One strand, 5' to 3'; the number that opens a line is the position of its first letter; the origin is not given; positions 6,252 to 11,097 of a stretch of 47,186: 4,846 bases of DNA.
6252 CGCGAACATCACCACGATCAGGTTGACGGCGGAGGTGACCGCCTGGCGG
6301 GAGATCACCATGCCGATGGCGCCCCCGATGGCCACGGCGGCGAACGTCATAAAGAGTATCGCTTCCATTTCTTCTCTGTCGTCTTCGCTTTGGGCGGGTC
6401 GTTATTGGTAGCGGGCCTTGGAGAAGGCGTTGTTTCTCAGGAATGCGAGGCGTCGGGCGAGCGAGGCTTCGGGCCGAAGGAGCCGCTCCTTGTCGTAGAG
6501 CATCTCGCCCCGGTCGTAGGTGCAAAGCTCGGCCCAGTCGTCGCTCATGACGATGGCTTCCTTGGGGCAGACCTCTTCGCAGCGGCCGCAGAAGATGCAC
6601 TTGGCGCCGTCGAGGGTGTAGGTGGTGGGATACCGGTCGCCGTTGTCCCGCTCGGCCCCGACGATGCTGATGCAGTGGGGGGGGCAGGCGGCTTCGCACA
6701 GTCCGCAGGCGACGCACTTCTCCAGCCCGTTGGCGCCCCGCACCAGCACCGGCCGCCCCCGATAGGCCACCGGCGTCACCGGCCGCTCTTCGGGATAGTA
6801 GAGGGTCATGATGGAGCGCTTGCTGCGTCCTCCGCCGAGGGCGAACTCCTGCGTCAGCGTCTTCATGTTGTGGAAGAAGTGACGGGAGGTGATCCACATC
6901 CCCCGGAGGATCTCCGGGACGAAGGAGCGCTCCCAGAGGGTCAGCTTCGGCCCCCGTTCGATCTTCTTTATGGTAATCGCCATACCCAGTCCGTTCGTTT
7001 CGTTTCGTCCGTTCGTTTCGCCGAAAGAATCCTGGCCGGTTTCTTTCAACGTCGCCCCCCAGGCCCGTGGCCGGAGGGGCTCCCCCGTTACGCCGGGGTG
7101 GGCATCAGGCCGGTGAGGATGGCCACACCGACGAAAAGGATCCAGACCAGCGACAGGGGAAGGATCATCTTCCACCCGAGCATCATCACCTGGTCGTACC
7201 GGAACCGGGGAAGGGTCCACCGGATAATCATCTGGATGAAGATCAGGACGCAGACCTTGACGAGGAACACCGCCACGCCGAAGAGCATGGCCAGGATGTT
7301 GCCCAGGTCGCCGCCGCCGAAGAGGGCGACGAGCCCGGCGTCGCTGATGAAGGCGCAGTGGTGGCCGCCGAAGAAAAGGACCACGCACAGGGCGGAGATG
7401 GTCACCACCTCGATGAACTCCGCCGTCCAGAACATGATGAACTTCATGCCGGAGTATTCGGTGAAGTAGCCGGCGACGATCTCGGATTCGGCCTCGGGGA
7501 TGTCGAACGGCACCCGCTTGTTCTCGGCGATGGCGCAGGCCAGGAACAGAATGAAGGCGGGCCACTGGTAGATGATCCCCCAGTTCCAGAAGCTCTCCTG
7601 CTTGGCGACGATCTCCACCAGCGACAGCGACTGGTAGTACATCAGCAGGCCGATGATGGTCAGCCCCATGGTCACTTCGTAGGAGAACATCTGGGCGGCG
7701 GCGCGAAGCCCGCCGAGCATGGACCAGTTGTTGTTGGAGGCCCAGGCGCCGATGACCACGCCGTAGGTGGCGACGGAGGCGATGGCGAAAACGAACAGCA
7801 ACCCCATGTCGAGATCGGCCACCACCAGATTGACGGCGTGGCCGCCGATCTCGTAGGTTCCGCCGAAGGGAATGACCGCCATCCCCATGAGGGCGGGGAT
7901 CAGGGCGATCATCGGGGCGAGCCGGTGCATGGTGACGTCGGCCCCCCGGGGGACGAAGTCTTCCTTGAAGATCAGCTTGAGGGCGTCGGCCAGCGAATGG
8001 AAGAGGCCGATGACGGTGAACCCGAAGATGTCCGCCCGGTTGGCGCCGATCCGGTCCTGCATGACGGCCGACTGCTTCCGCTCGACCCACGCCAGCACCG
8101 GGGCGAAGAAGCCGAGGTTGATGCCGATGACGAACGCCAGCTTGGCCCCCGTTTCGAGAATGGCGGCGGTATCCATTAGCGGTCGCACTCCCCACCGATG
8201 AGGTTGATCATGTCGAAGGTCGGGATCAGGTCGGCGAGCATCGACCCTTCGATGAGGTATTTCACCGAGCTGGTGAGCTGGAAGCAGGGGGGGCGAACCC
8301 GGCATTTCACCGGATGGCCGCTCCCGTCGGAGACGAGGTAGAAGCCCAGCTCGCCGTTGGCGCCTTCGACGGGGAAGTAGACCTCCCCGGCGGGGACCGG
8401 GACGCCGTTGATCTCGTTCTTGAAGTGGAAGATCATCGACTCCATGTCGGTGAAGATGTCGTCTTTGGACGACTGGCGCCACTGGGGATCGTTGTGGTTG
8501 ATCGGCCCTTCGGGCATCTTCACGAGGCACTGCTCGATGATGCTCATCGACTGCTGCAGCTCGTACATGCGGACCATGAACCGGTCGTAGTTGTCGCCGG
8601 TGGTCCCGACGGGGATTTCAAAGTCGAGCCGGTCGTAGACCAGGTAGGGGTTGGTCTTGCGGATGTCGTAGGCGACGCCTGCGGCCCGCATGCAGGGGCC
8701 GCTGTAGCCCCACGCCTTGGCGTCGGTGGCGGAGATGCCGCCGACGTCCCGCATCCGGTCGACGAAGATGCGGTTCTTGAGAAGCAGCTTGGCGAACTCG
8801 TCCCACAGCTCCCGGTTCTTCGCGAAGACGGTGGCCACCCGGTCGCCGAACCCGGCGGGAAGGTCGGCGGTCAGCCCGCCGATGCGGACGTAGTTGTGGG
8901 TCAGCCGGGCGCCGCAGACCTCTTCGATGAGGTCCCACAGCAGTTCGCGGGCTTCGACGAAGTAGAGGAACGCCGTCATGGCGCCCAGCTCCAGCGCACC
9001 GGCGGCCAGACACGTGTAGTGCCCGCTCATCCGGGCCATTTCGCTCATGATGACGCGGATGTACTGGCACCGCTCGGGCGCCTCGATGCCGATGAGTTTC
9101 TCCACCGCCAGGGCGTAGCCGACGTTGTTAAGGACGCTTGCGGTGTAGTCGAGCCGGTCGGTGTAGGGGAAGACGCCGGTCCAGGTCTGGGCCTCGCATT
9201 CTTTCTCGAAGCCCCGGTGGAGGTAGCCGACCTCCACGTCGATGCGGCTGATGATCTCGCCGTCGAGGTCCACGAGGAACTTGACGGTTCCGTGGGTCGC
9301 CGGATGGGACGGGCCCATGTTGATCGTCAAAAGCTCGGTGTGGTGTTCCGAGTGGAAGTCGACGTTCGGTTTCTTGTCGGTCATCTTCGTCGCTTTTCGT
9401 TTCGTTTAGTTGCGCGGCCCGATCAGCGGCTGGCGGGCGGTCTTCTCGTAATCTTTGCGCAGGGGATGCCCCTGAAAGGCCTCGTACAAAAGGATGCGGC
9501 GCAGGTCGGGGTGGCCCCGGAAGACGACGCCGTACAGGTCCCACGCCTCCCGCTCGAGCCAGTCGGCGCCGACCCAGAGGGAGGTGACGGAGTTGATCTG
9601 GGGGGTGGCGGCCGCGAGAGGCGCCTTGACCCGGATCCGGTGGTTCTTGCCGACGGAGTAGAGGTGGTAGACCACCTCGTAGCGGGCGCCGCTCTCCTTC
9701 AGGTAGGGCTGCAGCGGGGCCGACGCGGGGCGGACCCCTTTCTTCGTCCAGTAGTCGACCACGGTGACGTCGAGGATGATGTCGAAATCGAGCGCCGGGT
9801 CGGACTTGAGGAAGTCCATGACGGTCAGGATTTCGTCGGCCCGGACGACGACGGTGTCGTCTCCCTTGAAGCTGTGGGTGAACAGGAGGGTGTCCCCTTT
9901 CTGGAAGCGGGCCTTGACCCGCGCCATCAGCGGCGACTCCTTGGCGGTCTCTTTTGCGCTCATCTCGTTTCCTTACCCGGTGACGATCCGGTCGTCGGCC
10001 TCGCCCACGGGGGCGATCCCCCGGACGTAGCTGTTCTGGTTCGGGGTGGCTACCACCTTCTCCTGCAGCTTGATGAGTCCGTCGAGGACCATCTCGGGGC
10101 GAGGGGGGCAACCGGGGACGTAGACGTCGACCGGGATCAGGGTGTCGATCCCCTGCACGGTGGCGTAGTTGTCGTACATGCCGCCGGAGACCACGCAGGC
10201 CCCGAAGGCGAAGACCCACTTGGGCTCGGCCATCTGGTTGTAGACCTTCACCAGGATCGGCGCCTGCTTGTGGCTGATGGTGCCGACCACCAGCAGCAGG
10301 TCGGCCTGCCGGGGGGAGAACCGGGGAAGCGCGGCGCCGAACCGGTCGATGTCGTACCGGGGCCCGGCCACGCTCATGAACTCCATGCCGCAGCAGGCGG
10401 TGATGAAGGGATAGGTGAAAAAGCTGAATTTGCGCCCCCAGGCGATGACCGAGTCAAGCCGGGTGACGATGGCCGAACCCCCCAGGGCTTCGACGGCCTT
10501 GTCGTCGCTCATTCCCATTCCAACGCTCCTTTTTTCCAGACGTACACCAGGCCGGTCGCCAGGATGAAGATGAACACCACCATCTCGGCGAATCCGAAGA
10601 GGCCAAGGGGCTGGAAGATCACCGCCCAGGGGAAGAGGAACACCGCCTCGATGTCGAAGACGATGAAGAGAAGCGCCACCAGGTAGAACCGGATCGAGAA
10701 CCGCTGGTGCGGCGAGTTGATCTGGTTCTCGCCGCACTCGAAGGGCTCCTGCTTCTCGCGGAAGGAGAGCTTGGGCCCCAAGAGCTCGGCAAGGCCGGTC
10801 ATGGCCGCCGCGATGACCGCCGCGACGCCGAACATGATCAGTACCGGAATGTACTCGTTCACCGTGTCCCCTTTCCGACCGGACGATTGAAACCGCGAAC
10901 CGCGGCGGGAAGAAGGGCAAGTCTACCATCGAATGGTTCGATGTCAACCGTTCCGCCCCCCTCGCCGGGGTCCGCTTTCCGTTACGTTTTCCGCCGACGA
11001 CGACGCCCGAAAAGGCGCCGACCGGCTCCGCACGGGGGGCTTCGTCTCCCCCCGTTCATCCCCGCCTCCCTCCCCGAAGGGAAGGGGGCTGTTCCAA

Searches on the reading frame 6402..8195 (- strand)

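Call 41: search_protein_families(library=pfam, proteins=[window:6402-8195:-], max_evalue=0.0001)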
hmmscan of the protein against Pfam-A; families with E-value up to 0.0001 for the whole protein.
window:6402-8195:- (597 aa): 6 families
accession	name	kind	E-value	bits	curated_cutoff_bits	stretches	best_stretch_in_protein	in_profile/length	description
PF00037.32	Fer4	-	1.2e-10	41.2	21.1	1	529-548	4-23/24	4Fe-4S binding domain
PF12838.12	Fer4_7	-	3.6e-10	40.6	27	1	493-547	1-52/52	4Fe-4S dicluster domain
PF13187.11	Fer4_9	-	1.5e-07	31.8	27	1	493-548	1-52/52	4Fe-4S dicluster domain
PF13534.11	Fer4_17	-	2.2e-05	25.4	22.2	0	489-506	41-58/61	4Fe-4S dicluster domain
PF12797.12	Fer4_2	-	6.4e-05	23.1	24.5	0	491-505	7-21/22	4Fe-4S binding domain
PF25160.1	LdpA_Fe-S-bd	-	6.5e-05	23.1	27.6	0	531-550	26-45/49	LdpA Fe-S cluster-binding domain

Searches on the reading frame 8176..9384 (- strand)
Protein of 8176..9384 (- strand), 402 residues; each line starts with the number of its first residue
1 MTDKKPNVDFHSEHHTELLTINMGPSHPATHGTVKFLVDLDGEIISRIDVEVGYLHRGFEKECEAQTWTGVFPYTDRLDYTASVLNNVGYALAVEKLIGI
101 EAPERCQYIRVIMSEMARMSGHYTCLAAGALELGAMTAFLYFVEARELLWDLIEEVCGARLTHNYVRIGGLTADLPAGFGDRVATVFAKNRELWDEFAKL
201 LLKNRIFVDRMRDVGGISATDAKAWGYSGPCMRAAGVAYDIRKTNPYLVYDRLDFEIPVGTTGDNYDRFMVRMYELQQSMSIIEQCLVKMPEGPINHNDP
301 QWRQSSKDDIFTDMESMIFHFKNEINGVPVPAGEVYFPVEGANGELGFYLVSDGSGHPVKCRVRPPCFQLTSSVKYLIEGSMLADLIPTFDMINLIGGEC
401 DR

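Call 41: search_protein_families(library=pfam, proteins=[window:8176-9384:-], max_evalue=0.0001)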
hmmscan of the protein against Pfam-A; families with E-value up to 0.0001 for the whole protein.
window:8176-9384:- (402 aa): 1 family
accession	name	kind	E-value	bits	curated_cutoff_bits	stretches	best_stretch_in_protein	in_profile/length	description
PF00346.24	Complex1_49kDa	-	1.9e-101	339.1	24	1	133-402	2-271/271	Respiratory-chain NADH dehydrogenase, 49 Kd subunit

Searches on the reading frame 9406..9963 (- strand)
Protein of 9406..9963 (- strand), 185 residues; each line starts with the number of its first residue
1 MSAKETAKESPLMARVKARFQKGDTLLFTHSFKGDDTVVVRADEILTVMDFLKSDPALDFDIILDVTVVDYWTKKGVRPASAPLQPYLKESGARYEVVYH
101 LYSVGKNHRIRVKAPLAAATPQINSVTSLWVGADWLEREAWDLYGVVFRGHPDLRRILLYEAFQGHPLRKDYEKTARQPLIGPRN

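Call 41: search_protein_families(library=pfam, proteins=[window:9406-9963:-], max_evalue=0.0001)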
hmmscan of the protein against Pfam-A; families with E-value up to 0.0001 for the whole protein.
window:9406-9963:- (185 aa): 1 family
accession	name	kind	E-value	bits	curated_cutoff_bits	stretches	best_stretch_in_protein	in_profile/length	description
PF00329.25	Complex1_30kDa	-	2.1e-42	145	22.5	1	38-177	1-123/124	Respiratory-chain NADH dehydrogenase, 30 Kd subunit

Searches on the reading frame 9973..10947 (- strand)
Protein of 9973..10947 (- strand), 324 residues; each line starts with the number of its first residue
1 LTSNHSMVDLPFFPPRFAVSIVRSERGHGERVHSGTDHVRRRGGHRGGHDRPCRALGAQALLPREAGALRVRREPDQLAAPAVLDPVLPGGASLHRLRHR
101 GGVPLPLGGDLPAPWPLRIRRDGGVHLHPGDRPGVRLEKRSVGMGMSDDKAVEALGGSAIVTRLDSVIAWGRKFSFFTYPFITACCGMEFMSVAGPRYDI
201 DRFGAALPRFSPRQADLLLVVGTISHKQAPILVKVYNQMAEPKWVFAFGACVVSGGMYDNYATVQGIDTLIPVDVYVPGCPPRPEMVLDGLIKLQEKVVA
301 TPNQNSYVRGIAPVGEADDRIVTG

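Call 41: search_protein_families(library=pfam, proteins=[window:9973-10947:-], max_evalue=0.0001)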
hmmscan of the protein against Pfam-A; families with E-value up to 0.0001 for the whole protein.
window:9973-10947:- (324 aa): 1 family
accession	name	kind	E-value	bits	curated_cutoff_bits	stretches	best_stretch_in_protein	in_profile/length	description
PF01058.29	Oxidored_q6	-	3.5e-25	88.6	27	1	185-294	1-128/128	NADH ubiquinone oxidoreductase, 20 Kd subunit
